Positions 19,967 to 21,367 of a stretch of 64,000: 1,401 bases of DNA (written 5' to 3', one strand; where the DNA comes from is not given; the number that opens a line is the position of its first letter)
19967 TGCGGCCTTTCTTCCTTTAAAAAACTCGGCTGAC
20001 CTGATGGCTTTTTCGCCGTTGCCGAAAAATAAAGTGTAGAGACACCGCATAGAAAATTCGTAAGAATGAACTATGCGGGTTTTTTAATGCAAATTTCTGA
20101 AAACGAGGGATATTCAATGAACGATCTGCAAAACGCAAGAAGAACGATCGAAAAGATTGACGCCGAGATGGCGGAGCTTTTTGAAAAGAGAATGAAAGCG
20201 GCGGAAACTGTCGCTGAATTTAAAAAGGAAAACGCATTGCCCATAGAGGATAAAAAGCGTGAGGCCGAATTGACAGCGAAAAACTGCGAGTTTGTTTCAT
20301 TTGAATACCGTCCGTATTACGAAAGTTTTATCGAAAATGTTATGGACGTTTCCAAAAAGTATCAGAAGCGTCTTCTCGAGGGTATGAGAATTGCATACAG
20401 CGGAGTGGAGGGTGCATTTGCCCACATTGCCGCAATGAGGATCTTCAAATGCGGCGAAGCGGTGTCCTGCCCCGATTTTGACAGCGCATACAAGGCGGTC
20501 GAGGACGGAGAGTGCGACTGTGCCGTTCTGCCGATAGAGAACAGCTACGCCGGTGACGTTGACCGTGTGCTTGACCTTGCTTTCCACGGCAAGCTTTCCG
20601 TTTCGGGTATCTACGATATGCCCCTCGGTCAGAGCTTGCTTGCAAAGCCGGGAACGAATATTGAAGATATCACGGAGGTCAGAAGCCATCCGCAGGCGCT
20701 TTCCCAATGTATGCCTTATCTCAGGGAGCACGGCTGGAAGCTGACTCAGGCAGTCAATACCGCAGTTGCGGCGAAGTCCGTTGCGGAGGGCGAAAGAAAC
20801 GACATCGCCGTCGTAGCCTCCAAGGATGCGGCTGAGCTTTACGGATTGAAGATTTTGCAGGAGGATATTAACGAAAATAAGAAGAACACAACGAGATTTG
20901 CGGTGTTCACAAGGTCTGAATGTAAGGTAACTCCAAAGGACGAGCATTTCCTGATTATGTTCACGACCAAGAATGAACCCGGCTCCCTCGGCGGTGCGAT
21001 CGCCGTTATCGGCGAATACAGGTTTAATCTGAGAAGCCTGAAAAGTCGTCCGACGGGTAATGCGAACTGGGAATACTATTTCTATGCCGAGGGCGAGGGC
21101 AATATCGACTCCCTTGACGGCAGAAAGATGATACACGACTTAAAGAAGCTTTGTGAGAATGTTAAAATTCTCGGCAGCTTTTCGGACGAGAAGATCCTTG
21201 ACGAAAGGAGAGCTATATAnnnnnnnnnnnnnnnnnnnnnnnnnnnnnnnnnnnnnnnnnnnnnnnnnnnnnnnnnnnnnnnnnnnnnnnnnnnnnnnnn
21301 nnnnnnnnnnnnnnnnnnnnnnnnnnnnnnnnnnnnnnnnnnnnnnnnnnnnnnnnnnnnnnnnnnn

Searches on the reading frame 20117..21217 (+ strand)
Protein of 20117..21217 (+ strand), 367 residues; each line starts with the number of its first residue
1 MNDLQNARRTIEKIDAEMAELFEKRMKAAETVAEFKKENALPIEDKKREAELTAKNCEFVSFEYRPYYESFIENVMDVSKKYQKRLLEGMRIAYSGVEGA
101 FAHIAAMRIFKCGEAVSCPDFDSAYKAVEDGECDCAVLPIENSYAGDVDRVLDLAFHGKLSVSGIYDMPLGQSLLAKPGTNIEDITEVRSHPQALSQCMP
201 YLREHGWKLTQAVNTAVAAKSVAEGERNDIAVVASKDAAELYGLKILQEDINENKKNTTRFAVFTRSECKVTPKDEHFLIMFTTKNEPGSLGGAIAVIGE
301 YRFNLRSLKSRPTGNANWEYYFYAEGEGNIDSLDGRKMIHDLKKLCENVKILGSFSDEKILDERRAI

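Call 7: search_protein_families(library=pfam, proteins=[window:20117-21217:+])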
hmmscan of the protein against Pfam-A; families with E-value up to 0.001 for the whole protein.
window:20117-21217:+ (367 aa): 3 families
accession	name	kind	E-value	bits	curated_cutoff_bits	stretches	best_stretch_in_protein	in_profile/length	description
PF00800.23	PDT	-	4.3e-53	180.2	25.2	1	92-267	1-179/181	Prephenate dehydratase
PF01817.26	CM_2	-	6.5e-16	58.8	27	1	8-84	2-80/80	Chorismate mutase type II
PF01842.31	ACT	-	0.0006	20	27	0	280-325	3-47/66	ACT domain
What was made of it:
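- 20105..20119 (+): pheA ribosome-binding site (GAGGG 20105-20109) and start codon (ATG 20117-20119). The translation from 20117 matches the CM_2, PDT and ACT domains (call 7).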

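Call 9: find_related_loci(query=window:20117-21217:+, collection=genome_contigs, flank=3000)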
Query window:20117-21217:+ (367 aa) in genome_contigs; peptide patterns used: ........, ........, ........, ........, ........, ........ (x = any residue, [..] = any of these).
145 stretches matched a pattern; 48 encode a relative of the query (tblastn E <= 1e-3); 48 distinct loci.
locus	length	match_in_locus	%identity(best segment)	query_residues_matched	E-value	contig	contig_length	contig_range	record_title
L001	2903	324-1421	99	1-366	0e+0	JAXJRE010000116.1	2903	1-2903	MAG: Acutalibacteraceae bacterium isolate DOME_MAG_3080 3080_C0220_k141_232919, whole genome shotgun sequence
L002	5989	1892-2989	98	1-366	0e+0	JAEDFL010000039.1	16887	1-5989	MAG: Clostridiaceae bacterium isolate MAG083 NODE_3464_length_16887_cov_55.692015, whole genome shotgun sequence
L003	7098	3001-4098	93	1-366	0e+0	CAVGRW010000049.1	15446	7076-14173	Bacteroidaceae bacterium isolate G02651-L1_cleanbin_000010 genome assembly, contig: Spades_G02651-L1_contig_2515, whole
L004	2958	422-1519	93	1-366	0e+0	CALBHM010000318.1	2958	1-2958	MAG TPA_asm: uncultured Ruminococcus sp. isolate SRR1747025_bin.14_CONCOCT_v1.1_MAG genome assembly, contig: ERZ808247.7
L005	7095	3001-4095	92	1-365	0e+0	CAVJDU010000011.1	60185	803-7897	uncultured Coriobacteriaceae bacterium isolate H07682-L1_cleanbin_000007 genome assembly, contig: Spades_H07682-L1_conti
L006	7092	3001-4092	93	1-364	0e+0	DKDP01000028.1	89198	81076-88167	MAG TPA_asm: Ruminococcaceae bacterium UBA6845 UBA6845_contig_2369, whole genome shotgun sequence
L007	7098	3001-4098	92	1-366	0e+0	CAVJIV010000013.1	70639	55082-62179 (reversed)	bacterium isolate G02627-L1_cleanbin_000004 genome assembly, contig: Spades_G02627-L1_contig_97, whole genome shotgun se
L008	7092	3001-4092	91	1-364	0e+0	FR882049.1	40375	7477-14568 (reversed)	Ruminococcus sp. CAG:563 genomic scaffold, scf33, whole genome shotgun sequence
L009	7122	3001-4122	91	1-366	0e+0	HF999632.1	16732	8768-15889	Ruminococcus sp. CAG:488 genomic scaffold, scf63, whole genome shotgun sequence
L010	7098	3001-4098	91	1-366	0e+0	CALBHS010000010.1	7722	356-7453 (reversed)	MAG TPA_asm: uncultured Clostridia bacterium isolate SRR1747043_bin.37_CONCOCT_v1.1_MAG genome assembly, contig: ERZ8082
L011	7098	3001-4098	91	1-366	0e+0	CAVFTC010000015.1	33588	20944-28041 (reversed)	Bacteroides faecis isolate H07647-L1_cleanbin_000006 genome assembly, contig: Spades_H07647-L1_contig_721, whole genome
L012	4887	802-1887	85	1-362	0e+0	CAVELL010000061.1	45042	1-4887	Eggerthellaceae bacterium isolate H07676-L1_cleanbin_000001 genome assembly, contig: Spades_H07676-L1_contig_547, whole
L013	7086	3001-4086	84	1-362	0e+0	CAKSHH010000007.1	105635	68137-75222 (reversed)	MAG: uncultured Eubacteriales bacterium isolate REFINED_METABAT215_TOP10_CONTIGS_1500_ASSEMBLY_K77_MERGED__Hadza_MoBio_h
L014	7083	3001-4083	57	4-363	3e-133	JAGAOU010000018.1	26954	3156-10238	MAG: Clostridia bacterium isolate RGIG8637 Water_deer_Cecum.Co__c135080, whole genome shotgun sequence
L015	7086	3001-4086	56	1-361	5e-133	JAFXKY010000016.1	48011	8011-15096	MAG: Eubacteriaceae bacterium isolate RGIG6509 Sheep_Rectum.Co__c1178942, whole genome shotgun sequence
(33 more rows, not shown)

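Call 16: find_homologous_proteins(query=window:20117-21217:+, max_evalue=1e-60)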
Query window:20117-21217:+ (367 aa): 5906 proteins with E <= 1e-60 among 8000 candidates; the best 120 are listed.
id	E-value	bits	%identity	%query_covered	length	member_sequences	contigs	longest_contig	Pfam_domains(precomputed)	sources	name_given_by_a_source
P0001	3.8e-240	814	99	100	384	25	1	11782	PF00800.24,PF01817.27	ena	-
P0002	4.2e-236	800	97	100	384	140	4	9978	PF00800.24,PF01817.27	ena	-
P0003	1.8e-228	775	93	100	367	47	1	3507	PF00800.24,PF01817.27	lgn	-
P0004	7.0e-224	760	91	100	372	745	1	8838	PF00800.24,PF01817.27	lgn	-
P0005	6.5e-219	744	91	98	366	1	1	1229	PF00800.24,PF01817.27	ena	-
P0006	7.8e-216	734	88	99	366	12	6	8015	PF00800.24,PF01817.27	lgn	-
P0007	2.3e-211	719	88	98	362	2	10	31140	PF00800.24,PF01817.27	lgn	-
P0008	8.0e-205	697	84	99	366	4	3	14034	PF00800.24,PF01817.27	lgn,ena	-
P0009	5.4e-204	695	84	99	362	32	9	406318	PF00800.24,PF01817.27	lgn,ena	-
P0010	2.9e-201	686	83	99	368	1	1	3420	PF00800.24,PF01817.27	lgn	-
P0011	6.5e-195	665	83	100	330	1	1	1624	PF00800.24,PF01817.27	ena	-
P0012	9.3e-166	569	69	98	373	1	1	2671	PF00800.24,PF01817.27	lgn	-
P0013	2.3e-164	564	67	99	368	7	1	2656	PF00800.24,PF01817.27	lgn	-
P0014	6.7e-161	553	67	98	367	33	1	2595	PF00800.24,PF01817.27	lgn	-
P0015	1.3e-160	552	67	99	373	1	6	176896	PF00800.24,PF01817.27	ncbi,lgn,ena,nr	ncbi:MAG: chorismate mutase [Clostridia bacterium]|nr:chorismate mutase [Clostridia bacterium]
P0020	1.3e-155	536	64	99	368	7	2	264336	PF00800.24,PF01817.27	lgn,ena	-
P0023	4.2e-149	514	60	99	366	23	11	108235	PF00800.24,PF01817.27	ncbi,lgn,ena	-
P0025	1.3e-146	506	62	98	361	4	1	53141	PF00800.24,PF01842.32,PF01817.27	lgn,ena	-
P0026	1.5e-146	506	61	99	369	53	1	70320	PF00800.24,PF01817.27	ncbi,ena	-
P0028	2.0e-144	499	60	99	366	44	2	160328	PF00800.24,PF01842.32,PF01817.27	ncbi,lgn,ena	-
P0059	7.1e-142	490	58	98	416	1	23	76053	PF00800.24,PF01817.27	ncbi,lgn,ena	-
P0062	7.1e-142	490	58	98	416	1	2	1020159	PF00800.24,PF01817.27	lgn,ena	-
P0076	9.8e-142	490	58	98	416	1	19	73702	PF00800.24,PF01817.27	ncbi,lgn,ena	-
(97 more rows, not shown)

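Call 17: find_encoding_contigs(protein=P0015, flank=3000, max_places=1)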
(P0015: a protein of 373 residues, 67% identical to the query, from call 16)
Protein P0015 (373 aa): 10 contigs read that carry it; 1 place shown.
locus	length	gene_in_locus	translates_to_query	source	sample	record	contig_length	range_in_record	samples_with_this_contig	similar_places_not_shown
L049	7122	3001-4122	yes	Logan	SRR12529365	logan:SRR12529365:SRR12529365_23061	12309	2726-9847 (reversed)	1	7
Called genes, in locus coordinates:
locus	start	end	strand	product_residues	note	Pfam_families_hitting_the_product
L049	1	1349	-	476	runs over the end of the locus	PF00206:Lyase_1, PF10397:ADSL_C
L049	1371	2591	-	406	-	PF00155:Aminotran_1_2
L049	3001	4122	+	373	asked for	PF01817:CM_2, PF00800:PDT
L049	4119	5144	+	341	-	PF00465:Fe-ADH, PF13685:Fe-ADH_2, PF01761:DHQ_synthase, PF24621:DHQS_C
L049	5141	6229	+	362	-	PF01264:Chorismate_synt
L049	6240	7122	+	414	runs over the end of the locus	PF08501:Shikimate_dh_N, PF13238:AAA_18 (weak), PF13671:AAA_33, PF01202:SKI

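Call 18: find_encoding_contigs(protein=P0020, flank=3000, max_places=1)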
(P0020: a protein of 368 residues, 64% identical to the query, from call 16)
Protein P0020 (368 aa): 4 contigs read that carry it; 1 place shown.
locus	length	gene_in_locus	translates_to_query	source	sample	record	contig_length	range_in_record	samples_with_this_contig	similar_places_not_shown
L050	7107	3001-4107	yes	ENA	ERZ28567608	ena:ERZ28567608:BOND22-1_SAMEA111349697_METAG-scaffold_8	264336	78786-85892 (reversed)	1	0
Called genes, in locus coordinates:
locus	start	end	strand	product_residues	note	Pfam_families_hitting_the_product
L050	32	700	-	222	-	PF00027:cNMP_binding, PF13545:HTH_Crp_2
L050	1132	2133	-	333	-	PF01381:HTH_3, PF07022:Phage_CI_repr (weak), PF12844:HTH_19, PF13560:HTH_31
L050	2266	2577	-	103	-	PF04993:TfoX_N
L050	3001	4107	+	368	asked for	PF01817:CM_2, PF00800:PDT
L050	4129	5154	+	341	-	PF00465:Fe-ADH (weak), PF13685:Fe-ADH_2 (weak), PF01761:DHQ_synthase, PF24621:DHQS_C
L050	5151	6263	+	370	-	PF01264:Chorismate_synt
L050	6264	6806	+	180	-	PF00004:AAA (weak), PF13238:AAA_18 (weak), PF13521:AAA_28 (faint), PF13671:AAA_33 (weak), PF01202:SKI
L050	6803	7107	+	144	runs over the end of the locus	PF01220:DHquinase_II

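Call 19: find_encoding_contigs(protein=P0062, flank=3000, max_places=1)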
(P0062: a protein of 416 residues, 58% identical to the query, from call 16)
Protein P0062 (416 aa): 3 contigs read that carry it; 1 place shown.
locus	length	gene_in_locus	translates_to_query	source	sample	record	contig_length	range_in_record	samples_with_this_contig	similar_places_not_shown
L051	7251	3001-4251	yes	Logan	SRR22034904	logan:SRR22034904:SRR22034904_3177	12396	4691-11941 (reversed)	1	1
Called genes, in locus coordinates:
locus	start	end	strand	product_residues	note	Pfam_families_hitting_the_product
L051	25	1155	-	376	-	PF01420:Methylase_S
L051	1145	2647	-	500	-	PF12161:HsdM_N, PF02384:N6_Mtase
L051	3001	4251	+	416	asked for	PF01817:CM_2, PF00800:PDT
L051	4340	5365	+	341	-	PF00465:Fe-ADH (weak), PF13685:Fe-ADH_2, PF01761:DHQ_synthase, PF24621:DHQS_C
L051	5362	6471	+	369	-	PF01264:Chorismate_synt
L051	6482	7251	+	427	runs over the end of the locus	PF08501:Shikimate_dh_N, PF01202:SKI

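Call 20: find_encoding_contigs(protein=P0023, flank=3000, max_places=1)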
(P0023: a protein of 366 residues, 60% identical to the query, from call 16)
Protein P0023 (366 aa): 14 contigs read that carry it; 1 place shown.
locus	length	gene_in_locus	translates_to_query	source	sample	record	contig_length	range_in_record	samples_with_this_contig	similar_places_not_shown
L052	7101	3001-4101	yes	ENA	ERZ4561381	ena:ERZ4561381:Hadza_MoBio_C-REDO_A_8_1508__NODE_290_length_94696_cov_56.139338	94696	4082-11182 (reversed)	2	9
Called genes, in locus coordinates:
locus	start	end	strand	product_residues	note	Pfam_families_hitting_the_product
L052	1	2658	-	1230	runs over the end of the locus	PF07859:Abhydrolase_3, PF20434:BD-FAE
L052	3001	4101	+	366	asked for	PF01817:CM_2, PF00800:PDT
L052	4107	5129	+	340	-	PF00465:Fe-ADH, PF13685:Fe-ADH_2 (weak), PF01761:DHQ_synthase, PF24621:DHQS_C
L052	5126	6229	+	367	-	PF01264:Chorismate_synt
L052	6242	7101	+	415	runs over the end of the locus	PF08501:Shikimate_dh_N, PF13238:AAA_18 (faint), PF01202:SKI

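Call 21: find_encoding_contigs(protein=P0025, flank=3000, max_places=1)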
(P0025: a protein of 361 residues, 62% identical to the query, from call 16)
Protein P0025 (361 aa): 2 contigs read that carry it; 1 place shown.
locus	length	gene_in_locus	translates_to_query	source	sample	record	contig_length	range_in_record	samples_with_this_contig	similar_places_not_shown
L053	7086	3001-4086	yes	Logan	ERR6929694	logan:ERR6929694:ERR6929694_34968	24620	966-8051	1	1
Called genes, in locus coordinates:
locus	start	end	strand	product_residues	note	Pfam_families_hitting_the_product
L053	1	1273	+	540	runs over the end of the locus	-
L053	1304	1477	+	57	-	-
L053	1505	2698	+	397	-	PF00753:Lactamase_B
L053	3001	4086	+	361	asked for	PF01817:CM_2, PF00800:PDT, PF01842:ACT (weak)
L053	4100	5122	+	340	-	PF00465:Fe-ADH, PF13685:Fe-ADH_2, PF01761:DHQ_synthase, PF24621:DHQS_C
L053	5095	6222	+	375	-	PF01264:Chorismate_synt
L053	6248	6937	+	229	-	PF08501:Shikimate_dh_N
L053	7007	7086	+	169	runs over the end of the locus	PF13238:AAA_18 (weak), PF01202:SKI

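Call 22: find_encoding_contigs(protein=P0026, flank=3000, max_places=1)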
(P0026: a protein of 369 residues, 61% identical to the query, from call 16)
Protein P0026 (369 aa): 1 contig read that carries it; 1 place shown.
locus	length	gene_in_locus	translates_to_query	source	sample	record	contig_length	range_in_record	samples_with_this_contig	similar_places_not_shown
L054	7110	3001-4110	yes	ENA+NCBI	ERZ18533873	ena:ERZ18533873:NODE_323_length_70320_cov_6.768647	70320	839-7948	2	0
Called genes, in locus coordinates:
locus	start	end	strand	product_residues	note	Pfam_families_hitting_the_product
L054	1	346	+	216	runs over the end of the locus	-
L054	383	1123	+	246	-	PF02463:SMC_N (faint), PF00005:ABC_tran, PF13304:AAA_21 (faint)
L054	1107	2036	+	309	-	PF01458:SUFBD_core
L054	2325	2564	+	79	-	PF13384:HTH_23 (weak), PF04545:Sigma70_r4 (faint), PF12844:HTH_19 (weak), PF13560:HTH_31, PF01381:HTH_3, PF08281:Sigma70_r4_2 (faint)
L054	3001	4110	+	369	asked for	PF01817:CM_2, PF00800:PDT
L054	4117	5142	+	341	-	PF00465:Fe-ADH (weak), PF13685:Fe-ADH_2, PF01761:DHQ_synthase, PF24621:DHQS_C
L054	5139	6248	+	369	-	PF01264:Chorismate_synt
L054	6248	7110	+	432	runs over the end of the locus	PF08501:Shikimate_dh_N, PF01202:SKI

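Call 23: find_encoding_contigs(protein=P0028, flank=3000, max_places=1)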
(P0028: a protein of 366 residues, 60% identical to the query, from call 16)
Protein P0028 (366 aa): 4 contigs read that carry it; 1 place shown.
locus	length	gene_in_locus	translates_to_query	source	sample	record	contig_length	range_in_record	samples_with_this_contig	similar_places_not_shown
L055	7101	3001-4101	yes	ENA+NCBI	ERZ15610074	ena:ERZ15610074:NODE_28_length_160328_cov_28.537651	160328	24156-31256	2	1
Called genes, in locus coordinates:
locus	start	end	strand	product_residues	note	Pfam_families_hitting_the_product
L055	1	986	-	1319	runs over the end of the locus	PF18998:Flg_new_2 (faint), PF09479:Flg_new, PF20585:Pectate_lyase_5 (weak), PF09479:Flg_new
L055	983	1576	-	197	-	PF00440:TetR_N (weak)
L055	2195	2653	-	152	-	PF01668:SmpB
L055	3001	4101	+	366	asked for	PF01817:CM_2, PF00800:PDT, PF01842:ACT (faint)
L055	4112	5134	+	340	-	PF00465:Fe-ADH, PF13685:Fe-ADH_2 (weak), PF01761:DHQ_synthase, PF24621:DHQS_C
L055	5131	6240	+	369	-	PF01264:Chorismate_synt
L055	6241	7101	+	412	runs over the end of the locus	PF08501:Shikimate_dh_N, PF20720:nSTAND3 (faint), PF00004:AAA (faint), PF03266:NTPase_1 (faint), PF08433:KTI12 (weak), PF01202:SKI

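Call 51: list_cluster_members(proteins=[P0059, P0076, P0023, P0028, P0026, P0015, P0020])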
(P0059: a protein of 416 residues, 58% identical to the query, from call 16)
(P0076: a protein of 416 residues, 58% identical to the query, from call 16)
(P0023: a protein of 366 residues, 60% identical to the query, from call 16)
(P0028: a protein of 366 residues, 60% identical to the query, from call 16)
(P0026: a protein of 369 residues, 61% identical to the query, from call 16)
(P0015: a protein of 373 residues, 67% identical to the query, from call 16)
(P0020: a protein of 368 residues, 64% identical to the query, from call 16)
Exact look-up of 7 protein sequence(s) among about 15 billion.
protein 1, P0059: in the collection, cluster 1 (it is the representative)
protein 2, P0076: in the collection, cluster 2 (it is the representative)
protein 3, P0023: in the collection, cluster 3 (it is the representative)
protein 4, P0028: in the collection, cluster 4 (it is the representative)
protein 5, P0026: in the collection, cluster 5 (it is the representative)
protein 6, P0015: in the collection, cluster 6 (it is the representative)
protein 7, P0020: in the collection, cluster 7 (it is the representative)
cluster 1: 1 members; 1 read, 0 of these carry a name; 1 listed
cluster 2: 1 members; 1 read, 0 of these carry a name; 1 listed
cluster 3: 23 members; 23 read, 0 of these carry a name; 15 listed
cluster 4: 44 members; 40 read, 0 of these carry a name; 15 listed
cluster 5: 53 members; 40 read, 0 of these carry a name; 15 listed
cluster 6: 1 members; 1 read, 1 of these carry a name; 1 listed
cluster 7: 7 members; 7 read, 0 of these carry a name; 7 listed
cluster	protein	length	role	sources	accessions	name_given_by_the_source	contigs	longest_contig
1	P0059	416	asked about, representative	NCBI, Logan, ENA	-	-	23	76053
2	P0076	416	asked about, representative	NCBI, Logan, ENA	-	-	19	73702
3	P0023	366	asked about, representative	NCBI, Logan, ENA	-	-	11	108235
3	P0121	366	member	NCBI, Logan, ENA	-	-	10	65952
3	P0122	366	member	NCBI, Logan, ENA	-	-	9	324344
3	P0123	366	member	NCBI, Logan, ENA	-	-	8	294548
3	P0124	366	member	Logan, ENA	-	-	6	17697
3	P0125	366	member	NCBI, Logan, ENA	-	-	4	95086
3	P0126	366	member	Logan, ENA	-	-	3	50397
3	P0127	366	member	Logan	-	-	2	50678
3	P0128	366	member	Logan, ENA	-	-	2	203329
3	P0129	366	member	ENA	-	-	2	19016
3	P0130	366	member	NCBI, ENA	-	-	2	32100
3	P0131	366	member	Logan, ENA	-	-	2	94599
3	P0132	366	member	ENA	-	-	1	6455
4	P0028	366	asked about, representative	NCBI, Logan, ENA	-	-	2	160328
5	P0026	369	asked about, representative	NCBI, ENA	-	-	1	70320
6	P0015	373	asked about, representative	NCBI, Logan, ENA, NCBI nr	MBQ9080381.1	MAG: chorismate mutase [Clostridia bacterium] | chorismate mutase [Clostridia bacterium]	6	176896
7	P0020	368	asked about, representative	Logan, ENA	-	-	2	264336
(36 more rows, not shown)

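Call 52: find_homologous_proteins(query=L015:3001-4086:+, max_evalue=1e-80)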
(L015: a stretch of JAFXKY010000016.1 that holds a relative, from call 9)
Query L015:3001-4086:+ (362 aa): 4198 proteins with E <= 1e-80 among 8000 candidates; the best 120 are listed.
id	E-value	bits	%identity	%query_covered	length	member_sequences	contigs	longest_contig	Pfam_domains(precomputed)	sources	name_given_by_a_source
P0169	2.6e-238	808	100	100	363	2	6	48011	PF00800.24,PF01817.27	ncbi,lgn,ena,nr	ncbi:MAG: chorismate mutase [Eubacteriaceae bacterium]|nr:chorismate mutase [Eubacteriaceae bacteriu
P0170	1.7e-207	706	86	100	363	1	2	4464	PF00800.24,PF01817.27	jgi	-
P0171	1.4e-205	700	86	100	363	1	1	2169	PF00800.24,PF01817.27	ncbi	-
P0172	8.7e-199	678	83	100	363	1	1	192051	PF00800.24,PF01817.27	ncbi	-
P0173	6.8e-190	648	78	100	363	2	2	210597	PF00800.24,PF01817.27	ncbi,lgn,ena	-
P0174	8.7e-182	622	76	100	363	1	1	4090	PF00800.24,PF01842.32,PF01817.27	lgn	-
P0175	2.0e-168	578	70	100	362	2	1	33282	PF00800.24,PF01817.27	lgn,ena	-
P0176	1.1e-167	575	70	100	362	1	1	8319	PF00800.24,PF01817.27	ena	-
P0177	4.3e-167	573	70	100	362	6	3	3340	PF00800.24,PF01817.27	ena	-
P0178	5.2e-167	573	70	100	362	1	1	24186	PF00800.24,PF01842.32,PF01817.27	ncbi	-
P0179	1.5e-166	572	70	100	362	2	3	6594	PF00800.24,PF01817.27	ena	-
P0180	9.0e-166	569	69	100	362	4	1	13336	PF00800.24,PF01842.32,PF01817.27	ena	-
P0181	1.3e-165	569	70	100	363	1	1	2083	PF00800.24,PF01817.27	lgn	-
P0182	2.3e-163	561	68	100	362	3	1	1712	PF00800.24,PF01817.27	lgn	-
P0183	2.7e-163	561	68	100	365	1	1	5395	PF00800.24,PF01817.27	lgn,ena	-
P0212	1.9e-156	538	65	100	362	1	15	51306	PF00800.24,PF01817.27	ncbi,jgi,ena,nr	ncbi:MAG: chorismate mutase [Ruminococcaceae bacterium]|nr:chorismate mutase [Oscillospiraceae bacte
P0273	3.6e-153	528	64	100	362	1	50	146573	PF00800.24,PF01817.27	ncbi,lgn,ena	-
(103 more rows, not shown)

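Call 53: find_encoding_contigs(protein=P0172, flank=2500, max_places=1)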
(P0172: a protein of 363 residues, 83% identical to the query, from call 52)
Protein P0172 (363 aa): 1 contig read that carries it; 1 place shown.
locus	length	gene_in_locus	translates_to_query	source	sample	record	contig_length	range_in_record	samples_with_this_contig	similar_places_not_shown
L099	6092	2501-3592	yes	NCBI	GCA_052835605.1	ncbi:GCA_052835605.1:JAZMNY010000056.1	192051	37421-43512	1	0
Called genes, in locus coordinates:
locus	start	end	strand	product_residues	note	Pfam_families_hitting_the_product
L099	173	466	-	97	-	-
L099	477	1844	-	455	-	PF06808:DctM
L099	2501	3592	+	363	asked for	PF01817:CM_2, PF00800:PDT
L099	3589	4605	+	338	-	PF00465:Fe-ADH (weak), PF13685:Fe-ADH_2 (weak), PF01761:DHQ_synthase, PF24621:DHQS_C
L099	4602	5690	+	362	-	PF01264:Chorismate_synt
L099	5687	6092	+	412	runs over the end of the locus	PF08501:Shikimate_dh_N, PF01202:SKI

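Call 54: find_encoding_contigs(protein=P0173, flank=2500, max_places=1)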
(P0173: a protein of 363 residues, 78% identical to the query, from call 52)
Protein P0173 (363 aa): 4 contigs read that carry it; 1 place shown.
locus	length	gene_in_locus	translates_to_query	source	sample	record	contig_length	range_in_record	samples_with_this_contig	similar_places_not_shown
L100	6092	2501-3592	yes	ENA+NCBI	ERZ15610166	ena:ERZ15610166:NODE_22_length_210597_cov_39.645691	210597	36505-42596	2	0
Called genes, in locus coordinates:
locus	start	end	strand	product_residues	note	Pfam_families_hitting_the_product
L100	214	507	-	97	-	-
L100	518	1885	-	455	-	PF06808:DctM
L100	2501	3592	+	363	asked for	PF01817:CM_2, PF00800:PDT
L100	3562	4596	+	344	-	PF13685:Fe-ADH_2 (weak), PF01761:DHQ_synthase, PF24621:DHQS_C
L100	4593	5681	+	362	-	PF01264:Chorismate_synt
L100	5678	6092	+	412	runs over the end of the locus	PF08501:Shikimate_dh_N, PF18317:SDH_C (weak), PF01202:SKI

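Call 55: find_encoding_contigs(protein=P0175, flank=2500, max_places=1)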
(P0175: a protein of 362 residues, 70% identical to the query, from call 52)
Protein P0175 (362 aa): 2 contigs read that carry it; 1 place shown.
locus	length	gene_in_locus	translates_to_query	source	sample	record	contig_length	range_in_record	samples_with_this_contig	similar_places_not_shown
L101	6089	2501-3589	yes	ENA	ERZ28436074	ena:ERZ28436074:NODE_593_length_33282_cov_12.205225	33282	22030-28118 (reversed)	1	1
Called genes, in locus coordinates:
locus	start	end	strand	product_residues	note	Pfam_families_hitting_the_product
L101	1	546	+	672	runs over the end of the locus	PF27449:LtaS_N (weak), PF00884:Sulfatase, PF01663:Phosphodiest (faint)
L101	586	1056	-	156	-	PF03073:TspO_MBR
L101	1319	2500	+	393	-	PF00155:Aminotran_1_2, PF00266:Aminotran_5 (weak), PF01053:Cys_Met_Meta_PP (weak)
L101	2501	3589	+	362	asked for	PF01817:CM_2, PF00800:PDT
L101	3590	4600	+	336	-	PF00465:Fe-ADH, PF13685:Fe-ADH_2, PF01761:DHQ_synthase, PF24621:DHQS_C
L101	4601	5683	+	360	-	PF01264:Chorismate_synt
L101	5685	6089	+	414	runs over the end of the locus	PF08501:Shikimate_dh_N, PF01202:SKI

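Call 56: find_encoding_contigs(protein=P0212, flank=2500, max_places=1)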
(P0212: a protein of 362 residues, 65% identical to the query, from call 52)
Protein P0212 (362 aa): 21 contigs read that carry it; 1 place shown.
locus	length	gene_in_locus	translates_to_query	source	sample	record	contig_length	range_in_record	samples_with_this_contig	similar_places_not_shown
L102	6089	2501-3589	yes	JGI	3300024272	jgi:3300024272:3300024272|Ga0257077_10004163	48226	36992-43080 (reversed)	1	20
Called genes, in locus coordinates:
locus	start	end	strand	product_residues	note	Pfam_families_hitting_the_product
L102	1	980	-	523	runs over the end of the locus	PF00474:SSF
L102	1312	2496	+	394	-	PF00155:Aminotran_1_2, PF01053:Cys_Met_Meta_PP (weak), PF01041:DegT_DnrJ_EryC1 (weak)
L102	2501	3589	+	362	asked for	PF01817:CM_2, PF00800:PDT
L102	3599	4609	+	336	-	PF00465:Fe-ADH (weak), PF13685:Fe-ADH_2, PF01761:DHQ_synthase, PF24621:DHQS_C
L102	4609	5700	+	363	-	PF01264:Chorismate_synt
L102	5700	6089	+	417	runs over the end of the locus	PF08501:Shikimate_dh_N, PF20720:nSTAND3 (faint), PF01202:SKI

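Call 57: find_encoding_contigs(protein=P0273, flank=2500, max_places=1)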
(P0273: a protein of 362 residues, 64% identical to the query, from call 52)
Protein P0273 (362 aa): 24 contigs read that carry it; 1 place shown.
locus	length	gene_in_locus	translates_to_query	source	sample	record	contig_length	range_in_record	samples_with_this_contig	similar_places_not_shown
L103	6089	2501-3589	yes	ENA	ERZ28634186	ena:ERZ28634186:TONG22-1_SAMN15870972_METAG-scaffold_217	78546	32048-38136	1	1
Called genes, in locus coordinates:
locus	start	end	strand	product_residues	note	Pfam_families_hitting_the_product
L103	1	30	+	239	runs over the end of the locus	PF18912:DZR_2 (faint)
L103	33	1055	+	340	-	PF00022:Actin (faint), PF06723:MreB_Mbl, PF00012:HSP70, PF14450:FtsA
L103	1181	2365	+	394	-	PF00155:Aminotran_1_2, PF01041:DegT_DnrJ_EryC1 (weak), PF01053:Cys_Met_Meta_PP (weak)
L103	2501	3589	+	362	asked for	PF01817:CM_2, PF00800:PDT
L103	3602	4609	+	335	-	PF00465:Fe-ADH, PF13685:Fe-ADH_2, PF01761:DHQ_synthase, PF24621:DHQS_C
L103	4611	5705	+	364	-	PF01264:Chorismate_synt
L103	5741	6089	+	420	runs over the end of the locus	PF08501:Shikimate_dh_N, PF01202:SKI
